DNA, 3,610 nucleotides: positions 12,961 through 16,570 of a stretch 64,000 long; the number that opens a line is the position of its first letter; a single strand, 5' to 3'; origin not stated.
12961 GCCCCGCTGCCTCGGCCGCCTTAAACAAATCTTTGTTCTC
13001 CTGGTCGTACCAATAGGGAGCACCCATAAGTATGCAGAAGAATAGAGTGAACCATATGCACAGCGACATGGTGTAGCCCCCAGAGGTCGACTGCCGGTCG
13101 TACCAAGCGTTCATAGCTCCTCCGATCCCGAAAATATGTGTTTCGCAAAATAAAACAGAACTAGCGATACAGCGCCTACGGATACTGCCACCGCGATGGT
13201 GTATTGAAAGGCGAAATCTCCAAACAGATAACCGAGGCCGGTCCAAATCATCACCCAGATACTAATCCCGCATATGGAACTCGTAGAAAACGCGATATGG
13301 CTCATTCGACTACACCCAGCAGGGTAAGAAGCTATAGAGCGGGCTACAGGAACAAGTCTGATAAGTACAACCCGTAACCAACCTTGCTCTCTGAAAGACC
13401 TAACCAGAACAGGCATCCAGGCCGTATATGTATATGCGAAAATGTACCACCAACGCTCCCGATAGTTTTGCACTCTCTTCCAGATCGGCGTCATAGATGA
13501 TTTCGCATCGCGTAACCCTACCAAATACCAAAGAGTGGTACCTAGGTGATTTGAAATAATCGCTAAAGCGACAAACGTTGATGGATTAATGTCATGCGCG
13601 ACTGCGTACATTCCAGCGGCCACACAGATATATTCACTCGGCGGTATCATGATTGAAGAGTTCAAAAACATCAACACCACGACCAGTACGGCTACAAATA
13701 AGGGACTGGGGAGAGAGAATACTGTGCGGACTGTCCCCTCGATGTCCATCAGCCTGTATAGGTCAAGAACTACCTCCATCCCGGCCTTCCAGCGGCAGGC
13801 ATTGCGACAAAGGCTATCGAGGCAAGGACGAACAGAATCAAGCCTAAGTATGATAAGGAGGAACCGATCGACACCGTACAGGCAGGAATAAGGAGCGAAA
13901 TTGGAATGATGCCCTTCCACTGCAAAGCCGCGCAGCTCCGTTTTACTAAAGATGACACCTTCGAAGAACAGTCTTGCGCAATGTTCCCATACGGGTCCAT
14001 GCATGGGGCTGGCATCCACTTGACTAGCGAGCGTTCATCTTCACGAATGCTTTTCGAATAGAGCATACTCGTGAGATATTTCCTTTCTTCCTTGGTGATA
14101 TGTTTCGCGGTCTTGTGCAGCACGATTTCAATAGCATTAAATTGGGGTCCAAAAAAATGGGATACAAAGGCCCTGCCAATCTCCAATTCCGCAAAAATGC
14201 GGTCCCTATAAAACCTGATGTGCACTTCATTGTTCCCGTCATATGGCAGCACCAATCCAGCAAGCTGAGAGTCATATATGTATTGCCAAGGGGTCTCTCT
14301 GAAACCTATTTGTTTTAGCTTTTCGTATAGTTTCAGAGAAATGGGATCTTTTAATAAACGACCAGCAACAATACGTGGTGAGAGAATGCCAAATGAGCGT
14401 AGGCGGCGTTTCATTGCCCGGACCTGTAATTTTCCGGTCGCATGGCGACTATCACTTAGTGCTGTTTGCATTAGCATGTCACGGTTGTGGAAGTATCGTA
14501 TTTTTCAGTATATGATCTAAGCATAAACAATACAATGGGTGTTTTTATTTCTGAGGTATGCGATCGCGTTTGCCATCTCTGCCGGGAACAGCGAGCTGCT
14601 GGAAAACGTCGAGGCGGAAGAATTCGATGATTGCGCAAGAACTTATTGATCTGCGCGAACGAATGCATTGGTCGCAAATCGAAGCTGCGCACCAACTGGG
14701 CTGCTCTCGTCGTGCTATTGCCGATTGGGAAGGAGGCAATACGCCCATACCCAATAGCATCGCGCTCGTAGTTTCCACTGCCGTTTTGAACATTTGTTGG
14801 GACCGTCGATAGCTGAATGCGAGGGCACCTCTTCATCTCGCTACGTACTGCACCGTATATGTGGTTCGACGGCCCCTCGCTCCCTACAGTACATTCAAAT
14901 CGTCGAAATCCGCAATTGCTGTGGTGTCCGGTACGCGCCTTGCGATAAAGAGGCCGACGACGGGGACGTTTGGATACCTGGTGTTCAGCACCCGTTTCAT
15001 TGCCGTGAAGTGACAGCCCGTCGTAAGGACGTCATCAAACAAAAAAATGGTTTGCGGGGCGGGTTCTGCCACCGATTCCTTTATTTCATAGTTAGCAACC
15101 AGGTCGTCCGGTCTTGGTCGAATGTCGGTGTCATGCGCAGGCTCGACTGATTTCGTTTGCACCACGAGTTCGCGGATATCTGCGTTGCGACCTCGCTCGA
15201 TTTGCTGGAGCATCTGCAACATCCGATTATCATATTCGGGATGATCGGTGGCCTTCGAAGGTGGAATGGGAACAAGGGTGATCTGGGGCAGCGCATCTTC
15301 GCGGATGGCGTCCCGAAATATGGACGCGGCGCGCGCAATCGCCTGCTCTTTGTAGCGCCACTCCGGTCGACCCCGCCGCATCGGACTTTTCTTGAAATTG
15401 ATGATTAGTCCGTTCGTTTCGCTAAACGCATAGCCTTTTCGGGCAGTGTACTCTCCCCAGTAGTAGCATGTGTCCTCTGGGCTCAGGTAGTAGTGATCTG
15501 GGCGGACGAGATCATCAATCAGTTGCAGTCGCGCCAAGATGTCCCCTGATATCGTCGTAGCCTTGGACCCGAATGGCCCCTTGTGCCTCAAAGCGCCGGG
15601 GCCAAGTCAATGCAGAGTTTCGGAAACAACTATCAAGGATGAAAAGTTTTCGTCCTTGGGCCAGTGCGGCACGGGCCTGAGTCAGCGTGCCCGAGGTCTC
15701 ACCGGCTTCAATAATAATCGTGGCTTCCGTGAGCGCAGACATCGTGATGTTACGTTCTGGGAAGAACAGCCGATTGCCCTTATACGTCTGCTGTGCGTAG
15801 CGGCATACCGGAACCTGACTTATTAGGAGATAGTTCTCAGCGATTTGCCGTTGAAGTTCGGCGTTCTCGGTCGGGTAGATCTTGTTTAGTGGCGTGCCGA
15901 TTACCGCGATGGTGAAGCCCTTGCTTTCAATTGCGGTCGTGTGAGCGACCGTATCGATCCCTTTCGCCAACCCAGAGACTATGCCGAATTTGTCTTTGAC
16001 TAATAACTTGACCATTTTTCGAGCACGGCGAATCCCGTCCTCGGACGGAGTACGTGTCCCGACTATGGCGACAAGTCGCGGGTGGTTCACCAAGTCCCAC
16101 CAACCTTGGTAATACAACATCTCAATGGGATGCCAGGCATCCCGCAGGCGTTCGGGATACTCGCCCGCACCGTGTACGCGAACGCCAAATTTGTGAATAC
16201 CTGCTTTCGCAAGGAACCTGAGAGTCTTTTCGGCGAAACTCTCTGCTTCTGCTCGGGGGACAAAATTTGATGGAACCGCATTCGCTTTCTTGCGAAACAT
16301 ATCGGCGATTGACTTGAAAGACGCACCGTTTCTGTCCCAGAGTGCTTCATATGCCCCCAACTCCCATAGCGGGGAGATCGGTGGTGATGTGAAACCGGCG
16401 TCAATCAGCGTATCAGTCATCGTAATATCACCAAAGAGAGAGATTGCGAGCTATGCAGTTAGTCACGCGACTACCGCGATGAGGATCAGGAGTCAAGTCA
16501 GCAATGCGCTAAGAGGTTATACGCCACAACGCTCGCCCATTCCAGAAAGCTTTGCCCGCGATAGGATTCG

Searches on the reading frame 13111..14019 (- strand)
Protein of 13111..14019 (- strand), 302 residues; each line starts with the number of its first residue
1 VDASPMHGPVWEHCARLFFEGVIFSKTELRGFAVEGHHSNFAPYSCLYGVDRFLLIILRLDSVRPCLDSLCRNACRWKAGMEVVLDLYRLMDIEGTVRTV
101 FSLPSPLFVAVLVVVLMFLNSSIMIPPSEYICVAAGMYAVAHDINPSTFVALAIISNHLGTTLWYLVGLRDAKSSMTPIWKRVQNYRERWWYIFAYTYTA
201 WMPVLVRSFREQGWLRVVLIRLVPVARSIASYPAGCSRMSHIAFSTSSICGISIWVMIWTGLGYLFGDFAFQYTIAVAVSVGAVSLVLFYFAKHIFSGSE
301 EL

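Call 40: search_protein_families(library=pfam, proteins=[window:13111-14019:-], max_evalue=0.001)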
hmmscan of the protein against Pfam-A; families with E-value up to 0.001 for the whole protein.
window:13111-14019:- (302 aa): 1 family
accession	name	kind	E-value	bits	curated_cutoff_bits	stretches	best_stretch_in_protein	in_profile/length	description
PF09335.16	VTT_dom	-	2.1e-12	48.1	33.9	1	127-265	2-123/123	VTT domain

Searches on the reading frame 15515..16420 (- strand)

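Call 40: search_protein_families(library=pfam, proteins=[window:15515-16420:-], max_evalue=0.001)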
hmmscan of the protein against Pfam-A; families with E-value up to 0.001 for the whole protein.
window:15515-16420:- (301 aa): 2 families
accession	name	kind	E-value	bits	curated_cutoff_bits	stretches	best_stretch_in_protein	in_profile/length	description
PF02481.21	DNA_processg_A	-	2.3e-56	190.8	29.6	1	79-285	8-210/212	DNA recombination-mediator protein A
PF18306.6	LDcluster4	-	4.6e-05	23.5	26.3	0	116-174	3-62/151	SLOG cluster4 family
